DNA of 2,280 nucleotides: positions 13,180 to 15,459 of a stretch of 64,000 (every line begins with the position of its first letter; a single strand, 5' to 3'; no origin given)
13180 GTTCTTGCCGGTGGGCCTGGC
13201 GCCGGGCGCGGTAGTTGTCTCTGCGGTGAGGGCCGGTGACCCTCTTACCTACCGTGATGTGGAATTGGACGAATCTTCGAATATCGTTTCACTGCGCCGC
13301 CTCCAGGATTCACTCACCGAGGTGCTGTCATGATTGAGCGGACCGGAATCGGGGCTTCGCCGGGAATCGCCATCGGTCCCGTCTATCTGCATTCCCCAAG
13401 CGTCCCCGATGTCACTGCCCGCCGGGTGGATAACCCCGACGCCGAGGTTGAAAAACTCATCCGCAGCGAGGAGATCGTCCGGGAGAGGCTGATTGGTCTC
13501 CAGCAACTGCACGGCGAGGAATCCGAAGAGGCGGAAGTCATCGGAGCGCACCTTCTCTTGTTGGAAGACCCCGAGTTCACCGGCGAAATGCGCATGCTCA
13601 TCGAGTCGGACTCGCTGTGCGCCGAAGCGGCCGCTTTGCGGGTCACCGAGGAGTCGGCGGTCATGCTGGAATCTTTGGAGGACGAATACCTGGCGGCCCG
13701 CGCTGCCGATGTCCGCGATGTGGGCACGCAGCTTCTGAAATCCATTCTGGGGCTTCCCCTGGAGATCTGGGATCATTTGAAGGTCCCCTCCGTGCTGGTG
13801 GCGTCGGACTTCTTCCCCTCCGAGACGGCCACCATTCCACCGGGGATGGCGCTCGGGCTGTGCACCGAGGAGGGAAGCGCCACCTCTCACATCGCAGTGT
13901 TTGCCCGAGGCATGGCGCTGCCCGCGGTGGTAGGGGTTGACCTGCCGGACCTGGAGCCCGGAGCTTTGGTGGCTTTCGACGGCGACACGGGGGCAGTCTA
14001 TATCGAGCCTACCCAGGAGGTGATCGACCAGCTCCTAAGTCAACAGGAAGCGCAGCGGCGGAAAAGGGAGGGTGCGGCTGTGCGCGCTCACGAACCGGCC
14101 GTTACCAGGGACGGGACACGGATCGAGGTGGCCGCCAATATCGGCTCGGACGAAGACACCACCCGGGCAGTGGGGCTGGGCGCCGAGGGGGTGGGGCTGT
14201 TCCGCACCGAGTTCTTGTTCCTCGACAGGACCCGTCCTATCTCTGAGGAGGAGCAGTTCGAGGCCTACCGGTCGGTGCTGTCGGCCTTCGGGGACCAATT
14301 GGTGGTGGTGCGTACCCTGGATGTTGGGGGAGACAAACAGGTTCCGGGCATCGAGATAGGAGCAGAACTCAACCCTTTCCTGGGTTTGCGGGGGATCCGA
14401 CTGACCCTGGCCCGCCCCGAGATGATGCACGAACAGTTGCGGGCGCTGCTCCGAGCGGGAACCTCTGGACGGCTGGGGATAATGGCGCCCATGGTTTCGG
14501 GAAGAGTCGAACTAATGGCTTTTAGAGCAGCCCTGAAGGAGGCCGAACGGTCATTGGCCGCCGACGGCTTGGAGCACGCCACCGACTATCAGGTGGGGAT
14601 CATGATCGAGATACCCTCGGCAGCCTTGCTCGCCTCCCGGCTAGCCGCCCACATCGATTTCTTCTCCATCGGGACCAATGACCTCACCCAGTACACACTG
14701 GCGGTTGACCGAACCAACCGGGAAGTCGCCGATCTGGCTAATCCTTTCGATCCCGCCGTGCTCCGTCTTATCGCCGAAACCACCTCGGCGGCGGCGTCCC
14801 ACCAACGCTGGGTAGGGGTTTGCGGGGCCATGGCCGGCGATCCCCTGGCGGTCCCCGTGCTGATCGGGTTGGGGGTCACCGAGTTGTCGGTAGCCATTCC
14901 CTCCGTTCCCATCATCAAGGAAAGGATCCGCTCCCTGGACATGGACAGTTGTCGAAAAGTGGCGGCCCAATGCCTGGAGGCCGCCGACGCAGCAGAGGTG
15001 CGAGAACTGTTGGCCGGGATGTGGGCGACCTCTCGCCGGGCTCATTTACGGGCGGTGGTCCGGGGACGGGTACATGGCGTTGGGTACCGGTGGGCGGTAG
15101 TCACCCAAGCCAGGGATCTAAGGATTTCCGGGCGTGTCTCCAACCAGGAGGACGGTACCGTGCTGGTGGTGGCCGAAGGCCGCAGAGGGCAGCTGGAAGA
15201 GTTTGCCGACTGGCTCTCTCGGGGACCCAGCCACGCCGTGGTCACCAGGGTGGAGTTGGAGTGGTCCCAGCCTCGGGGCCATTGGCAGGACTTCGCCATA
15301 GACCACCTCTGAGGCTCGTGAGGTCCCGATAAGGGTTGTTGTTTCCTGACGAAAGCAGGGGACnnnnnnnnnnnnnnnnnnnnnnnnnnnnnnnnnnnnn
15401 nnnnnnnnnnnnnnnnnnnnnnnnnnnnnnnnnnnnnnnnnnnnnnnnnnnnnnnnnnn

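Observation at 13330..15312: PTS Enzyme I with an in-frame C-terminal acylphosphatase domain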

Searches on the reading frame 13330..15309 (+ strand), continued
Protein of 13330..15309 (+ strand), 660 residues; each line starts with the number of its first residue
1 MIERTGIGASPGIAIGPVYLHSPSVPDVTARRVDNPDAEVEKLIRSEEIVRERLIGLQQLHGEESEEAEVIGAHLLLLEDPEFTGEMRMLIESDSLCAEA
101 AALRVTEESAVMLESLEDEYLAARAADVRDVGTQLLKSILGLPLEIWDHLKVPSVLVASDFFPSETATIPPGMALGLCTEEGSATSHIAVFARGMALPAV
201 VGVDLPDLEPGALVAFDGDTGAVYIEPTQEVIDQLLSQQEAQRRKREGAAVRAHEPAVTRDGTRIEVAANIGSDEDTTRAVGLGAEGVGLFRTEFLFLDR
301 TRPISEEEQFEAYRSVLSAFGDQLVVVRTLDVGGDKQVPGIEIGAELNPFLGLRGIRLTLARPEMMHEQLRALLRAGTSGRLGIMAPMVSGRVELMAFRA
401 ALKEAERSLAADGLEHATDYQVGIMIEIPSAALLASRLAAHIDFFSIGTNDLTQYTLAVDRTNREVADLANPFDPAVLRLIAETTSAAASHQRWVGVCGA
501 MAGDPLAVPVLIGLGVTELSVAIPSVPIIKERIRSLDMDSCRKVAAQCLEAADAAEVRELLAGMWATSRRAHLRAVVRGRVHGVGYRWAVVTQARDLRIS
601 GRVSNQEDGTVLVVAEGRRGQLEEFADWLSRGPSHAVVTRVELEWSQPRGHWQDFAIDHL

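Call 43: find_encoding_contigs(protein=P0146, flank=2500, max_places=2)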
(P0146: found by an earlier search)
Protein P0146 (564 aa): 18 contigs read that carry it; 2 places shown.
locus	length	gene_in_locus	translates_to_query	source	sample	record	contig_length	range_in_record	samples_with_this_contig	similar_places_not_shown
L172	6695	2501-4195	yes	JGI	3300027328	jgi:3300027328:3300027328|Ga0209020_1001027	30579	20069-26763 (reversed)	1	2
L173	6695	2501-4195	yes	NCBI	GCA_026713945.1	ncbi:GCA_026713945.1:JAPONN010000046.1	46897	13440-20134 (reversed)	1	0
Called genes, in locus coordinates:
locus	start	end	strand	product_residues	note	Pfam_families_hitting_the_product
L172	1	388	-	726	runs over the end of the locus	PF13401:AAA_22, PF00004:AAA, PF07728:AAA_5, PF28529:McrB_lid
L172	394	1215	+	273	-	PF00459:Inositol_P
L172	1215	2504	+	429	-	PF21135:DRL_cat, PF08666:SAF (weak)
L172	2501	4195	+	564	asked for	PF05524:PEP-utilisers_N, PF00391:PEP-utilizers, PF02896:PEP-utilizers_C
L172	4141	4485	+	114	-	PF00708:Acylphosphatase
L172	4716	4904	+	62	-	-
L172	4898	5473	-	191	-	-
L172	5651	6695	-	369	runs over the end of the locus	-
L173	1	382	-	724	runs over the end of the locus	PF13401:AAA_22, PF00004:AAA, PF07728:AAA_5, PF28529:McrB_lid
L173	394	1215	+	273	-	PF00459:Inositol_P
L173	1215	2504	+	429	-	PF21135:DRL_cat, PF08666:SAF (weak)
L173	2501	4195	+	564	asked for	PF05524:PEP-utilisers_N, PF00391:PEP-utilizers, PF02896:PEP-utilizers_C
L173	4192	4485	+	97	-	PF00708:Acylphosphatase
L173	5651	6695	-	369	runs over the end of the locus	-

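Call 62: predict_structure(alignment_id=A2)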
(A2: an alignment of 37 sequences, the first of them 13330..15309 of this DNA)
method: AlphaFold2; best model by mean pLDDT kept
length: 660 residues; sequences in the alignment: 37
mean_pLDDT: 82.9   pTM: 0.67
mean pLDDT of the five models: 82.9, 80.0, 79.0, 78.2, 73.2
residues with pLDDT >= 90: 253; 70-90: 296; 50-70: 89; < 50: 22
segments of 3 or more residues with pLDDT < 50: 333-336, 343-352, 566-568
pLDDT, mean of each block of 10 residues (from residue 1): 80 92 79 95 95 86 61 78 87 95 90 64 75 92 83 89 81 89 66 78 87 90 91 88 80 92 94 79 92 67 81 93 91 55 46 55 84 96 86 85 96 96 88 88 93 79 62 92 96 92 90 97 87 92 95 84 59 82 75 83 84 83 85 76 74 55
secondary structure, 60 per line:
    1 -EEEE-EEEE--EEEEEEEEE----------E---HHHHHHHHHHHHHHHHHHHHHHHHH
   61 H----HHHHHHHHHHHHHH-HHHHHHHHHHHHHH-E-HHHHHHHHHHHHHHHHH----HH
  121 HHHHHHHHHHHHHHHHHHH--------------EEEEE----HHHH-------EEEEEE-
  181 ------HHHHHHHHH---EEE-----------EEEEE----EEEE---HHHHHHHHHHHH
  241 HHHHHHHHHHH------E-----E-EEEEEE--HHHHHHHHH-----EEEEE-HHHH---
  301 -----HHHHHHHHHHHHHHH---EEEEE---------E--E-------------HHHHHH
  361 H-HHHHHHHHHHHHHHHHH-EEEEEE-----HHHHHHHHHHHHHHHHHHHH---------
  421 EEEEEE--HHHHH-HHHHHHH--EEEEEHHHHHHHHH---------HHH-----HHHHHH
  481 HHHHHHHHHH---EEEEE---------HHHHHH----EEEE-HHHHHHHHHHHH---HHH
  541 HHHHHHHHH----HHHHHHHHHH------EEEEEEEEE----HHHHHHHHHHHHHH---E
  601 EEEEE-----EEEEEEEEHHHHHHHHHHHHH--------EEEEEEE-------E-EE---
elements in order: E2-5 E7-10 E13-21 H36-61 H66-79 H81-94 H98-114 H119-139 E154-158 H163-166 E174-179 H187-195 E199-201 E213-217 E222-225 H229-251 E266-271 H274-282 E288-292 H294-297 H306-320 E324-328 H355-361 H363-379 E381-386 H392-411 E421-426 H429-433 H435-441 E444-448 H449-457 H475-490 E494-498 H508-513 E518-521 H523-534 H538-549 H554-563 E570-578 H583-596 E600-605 E611-618 H619-631 E640-646
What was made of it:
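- On Acylphosphatase (PF00708): The AlphaFold2 model has E570-578, H583-596, E600-605, E611-618, H619-631 and E640-646, with block-mean pLDDT of 74-85 (call 62).
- AlphaFold2: the EI C-terminal helix ends at 563, residues 566-568 have pLDDT below 50, and a beta-alpha-beta-beta-alpha-beta module follows at 570-646 with block-mean pLDDT 74-85 (call 62).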

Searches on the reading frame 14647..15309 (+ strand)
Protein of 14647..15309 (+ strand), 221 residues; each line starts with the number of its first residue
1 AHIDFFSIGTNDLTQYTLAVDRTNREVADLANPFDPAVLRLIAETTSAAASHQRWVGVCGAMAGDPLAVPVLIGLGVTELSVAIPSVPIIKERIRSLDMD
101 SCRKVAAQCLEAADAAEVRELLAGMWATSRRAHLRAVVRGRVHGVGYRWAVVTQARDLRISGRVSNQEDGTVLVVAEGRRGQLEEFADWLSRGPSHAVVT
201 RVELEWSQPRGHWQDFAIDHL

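Call 63: find_homologous_proteins(query=window:14647-15309:+, max_evalue=1e-10)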
Query window:14647-15309:+ (221 aa): 6616 proteins with E <= 1e-10 among 8000 candidates; the best 120 are listed.
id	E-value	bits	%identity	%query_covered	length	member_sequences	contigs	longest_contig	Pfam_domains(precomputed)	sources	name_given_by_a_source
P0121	2.0e-96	340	98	72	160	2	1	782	PF00708.25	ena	-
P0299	8.2e-96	338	82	88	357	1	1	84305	PF02896.25,PF00708.25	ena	-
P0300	2.7e-53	199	77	56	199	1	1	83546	PF02896.25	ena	-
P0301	5.0e-52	194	76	56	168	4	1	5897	PF02896.25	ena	-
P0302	3.4e-50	188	74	56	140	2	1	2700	PF02896.25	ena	-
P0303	5.8e-48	181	83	47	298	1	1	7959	PF02896.25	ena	-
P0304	3.1e-41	159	64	54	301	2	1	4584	PF02896.25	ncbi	-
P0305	5.2e-41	158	59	56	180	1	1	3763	PF02896.25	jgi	jgi:phosphoenolpyruvate-protein kinase (PTS system EI component)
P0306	1.5e-40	157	63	56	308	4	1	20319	PF02896.25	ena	-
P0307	2.0e-40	157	62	55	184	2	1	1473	PF02896.25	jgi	jgi:phosphoenolpyruvate-protein kinase (PTS system EI component)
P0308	3.4e-40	156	63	54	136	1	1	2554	PF02896.25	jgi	jgi:phosphoenolpyruvate-protein kinase (PTS system EI component)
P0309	3.4e-40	156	59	56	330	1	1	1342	PF02896.25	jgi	jgi:phosphoenolpyruvate-protein phosphotransferase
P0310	4.1e-40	156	61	54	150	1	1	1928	PF02896.25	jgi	jgi:phosphoenolpyruvate-protein kinase (PTS system EI component)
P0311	4.7e-40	155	63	54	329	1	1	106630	PF02896.25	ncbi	ncbi:MAG: Phosphoenolpyruvate-protein phosphotransferase of PTS system, partial [uncultured Gemmatim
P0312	5.1e-40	155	62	48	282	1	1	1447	PF02896.25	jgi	jgi:phosphoenolpyruvate-protein kinase (PTS system EI component)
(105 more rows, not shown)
